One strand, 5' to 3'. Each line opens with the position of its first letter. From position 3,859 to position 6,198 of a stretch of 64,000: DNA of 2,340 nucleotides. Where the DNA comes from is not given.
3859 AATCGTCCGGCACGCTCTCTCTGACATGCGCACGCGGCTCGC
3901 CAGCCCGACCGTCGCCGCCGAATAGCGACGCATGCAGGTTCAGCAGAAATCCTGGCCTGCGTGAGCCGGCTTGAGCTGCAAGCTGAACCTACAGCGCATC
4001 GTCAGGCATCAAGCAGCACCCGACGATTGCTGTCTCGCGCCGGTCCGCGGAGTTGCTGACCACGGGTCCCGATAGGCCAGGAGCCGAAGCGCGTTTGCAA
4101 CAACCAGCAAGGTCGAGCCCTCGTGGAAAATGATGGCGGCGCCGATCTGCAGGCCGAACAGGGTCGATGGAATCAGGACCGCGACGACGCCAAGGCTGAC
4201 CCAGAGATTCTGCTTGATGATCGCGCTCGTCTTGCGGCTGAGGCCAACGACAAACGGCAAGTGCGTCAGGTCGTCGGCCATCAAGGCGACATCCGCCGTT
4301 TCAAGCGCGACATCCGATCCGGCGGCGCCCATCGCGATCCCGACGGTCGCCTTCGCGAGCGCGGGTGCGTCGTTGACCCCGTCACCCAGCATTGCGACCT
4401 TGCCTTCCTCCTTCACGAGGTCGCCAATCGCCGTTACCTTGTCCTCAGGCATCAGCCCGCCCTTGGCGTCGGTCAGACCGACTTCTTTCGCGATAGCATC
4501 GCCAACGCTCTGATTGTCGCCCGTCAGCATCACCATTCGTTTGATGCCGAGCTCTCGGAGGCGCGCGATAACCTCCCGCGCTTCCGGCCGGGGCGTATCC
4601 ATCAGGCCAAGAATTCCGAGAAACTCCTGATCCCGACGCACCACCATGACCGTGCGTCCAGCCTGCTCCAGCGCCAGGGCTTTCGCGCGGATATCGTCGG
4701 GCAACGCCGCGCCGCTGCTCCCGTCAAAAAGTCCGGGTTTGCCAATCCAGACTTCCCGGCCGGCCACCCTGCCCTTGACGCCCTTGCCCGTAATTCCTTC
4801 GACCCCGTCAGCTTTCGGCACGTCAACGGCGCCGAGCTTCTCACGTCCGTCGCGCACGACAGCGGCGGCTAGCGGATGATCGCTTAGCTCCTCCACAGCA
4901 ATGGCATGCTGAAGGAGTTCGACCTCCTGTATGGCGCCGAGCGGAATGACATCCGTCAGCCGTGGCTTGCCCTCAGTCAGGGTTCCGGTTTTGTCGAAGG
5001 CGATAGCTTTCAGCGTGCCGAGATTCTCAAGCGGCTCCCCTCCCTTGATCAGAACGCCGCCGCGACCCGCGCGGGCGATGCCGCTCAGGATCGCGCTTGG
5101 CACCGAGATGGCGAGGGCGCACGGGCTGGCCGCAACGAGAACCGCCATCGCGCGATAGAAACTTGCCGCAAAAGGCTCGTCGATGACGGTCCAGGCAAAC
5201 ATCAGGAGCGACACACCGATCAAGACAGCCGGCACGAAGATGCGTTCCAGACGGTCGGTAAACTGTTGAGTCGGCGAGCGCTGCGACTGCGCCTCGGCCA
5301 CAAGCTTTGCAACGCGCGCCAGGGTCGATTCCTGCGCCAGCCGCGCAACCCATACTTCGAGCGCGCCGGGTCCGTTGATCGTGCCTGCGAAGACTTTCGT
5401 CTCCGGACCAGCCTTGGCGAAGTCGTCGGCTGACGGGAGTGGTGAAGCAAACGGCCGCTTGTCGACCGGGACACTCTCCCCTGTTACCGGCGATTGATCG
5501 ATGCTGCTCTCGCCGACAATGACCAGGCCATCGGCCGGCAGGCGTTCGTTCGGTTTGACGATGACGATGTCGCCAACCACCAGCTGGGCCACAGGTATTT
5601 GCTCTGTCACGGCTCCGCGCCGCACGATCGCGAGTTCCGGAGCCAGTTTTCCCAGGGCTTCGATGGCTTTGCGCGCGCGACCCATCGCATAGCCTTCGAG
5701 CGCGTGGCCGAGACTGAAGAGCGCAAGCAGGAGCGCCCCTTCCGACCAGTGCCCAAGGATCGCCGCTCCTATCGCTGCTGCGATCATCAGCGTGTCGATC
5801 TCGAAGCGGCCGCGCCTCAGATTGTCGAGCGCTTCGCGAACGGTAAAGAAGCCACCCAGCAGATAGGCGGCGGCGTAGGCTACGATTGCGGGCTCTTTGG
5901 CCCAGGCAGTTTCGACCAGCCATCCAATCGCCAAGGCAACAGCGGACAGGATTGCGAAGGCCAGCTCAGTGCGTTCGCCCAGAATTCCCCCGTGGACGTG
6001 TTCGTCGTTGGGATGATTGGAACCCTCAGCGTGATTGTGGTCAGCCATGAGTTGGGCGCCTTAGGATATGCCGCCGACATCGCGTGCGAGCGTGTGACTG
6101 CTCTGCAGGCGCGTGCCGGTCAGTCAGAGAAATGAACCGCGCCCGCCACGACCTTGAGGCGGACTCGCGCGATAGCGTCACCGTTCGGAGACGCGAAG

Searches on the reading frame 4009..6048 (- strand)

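Call 71: search_protein_families(library=pfam, proteins=[window:4009-6048:-], max_evalue=0.0001)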
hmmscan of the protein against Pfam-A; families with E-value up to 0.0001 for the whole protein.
window:4009-6048:- (679 aa): 2 families
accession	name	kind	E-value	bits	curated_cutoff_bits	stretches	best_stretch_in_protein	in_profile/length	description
PF00122.25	E1-E2_ATPase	-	1.1e-51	175.3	28.1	1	135-329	2-180/181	E1-E2 ATPase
PF00702.32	Hydrolase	-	1.1e-34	120.9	26.4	1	347-567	2-190/191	haloacid dehalogenase-like hydrolase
